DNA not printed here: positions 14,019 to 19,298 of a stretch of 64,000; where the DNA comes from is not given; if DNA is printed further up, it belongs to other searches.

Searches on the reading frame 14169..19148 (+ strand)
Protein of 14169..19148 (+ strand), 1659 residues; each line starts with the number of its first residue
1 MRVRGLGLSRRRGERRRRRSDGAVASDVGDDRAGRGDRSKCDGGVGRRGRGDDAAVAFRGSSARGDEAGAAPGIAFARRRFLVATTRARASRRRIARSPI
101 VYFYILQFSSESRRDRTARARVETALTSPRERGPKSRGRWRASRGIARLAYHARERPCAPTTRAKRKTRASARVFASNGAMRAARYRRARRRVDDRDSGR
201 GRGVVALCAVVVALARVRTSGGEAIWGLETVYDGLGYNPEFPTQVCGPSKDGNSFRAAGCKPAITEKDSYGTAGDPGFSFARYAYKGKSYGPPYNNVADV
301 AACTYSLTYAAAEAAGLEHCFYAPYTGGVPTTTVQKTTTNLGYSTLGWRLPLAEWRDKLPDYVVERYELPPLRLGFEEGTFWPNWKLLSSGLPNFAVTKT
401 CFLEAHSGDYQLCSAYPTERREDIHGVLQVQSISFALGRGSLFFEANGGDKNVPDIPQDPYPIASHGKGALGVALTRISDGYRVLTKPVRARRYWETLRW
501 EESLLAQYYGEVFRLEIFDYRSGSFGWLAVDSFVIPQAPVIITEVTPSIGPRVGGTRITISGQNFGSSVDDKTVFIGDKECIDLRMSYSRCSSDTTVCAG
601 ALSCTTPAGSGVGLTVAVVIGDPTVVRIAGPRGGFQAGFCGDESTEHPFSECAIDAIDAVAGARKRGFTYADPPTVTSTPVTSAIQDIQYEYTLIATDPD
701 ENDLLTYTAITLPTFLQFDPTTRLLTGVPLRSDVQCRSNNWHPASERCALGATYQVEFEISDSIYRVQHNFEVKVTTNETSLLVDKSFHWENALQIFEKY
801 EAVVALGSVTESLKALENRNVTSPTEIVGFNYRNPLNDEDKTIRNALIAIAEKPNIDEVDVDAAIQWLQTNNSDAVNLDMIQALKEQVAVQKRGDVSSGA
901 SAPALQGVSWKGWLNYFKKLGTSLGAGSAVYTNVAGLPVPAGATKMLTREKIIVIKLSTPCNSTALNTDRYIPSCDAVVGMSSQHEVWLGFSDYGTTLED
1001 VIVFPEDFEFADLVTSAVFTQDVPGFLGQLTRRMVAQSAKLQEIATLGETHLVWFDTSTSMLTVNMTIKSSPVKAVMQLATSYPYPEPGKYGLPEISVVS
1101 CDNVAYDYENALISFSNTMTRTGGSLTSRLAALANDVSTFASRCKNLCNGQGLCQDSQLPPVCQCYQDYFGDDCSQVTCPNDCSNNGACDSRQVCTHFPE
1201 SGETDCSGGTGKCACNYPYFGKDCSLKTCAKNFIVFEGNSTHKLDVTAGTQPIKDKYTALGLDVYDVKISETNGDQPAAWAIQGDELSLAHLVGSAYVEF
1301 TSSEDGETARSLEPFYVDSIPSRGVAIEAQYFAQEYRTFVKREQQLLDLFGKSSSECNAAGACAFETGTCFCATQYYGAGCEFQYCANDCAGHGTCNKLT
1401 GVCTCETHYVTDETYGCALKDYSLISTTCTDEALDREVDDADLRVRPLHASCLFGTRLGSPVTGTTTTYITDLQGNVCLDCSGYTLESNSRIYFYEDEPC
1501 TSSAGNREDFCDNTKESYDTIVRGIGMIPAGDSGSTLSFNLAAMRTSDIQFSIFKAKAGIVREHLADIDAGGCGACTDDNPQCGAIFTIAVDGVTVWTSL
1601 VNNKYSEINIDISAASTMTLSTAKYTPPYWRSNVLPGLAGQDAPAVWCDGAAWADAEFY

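Call 48: search_protein_families(library=pfam, proteins=[window:14169-19148:+], max_evalue=0.001)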
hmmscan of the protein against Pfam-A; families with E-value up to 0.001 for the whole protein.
window:14169-19148:+ (1659 aa): 4 families
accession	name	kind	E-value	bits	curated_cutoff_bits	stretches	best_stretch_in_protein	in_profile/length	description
PF25024.1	EGF_TEN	-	9e-12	45.5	65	2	1356-1413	2-55/234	Teneurin EGF domain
PF01833.30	TIG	-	7.9e-11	42.2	20.9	1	541-622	2-72/84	IPT/TIG domain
PF05345.18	He_PIG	-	1.1e-07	32.7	24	1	673-730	1-66/96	Putative Ig domain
PF07974.19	EGF_2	-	1.7e-06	28.7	22.1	1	1386-1409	1-27/32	EGF-like domain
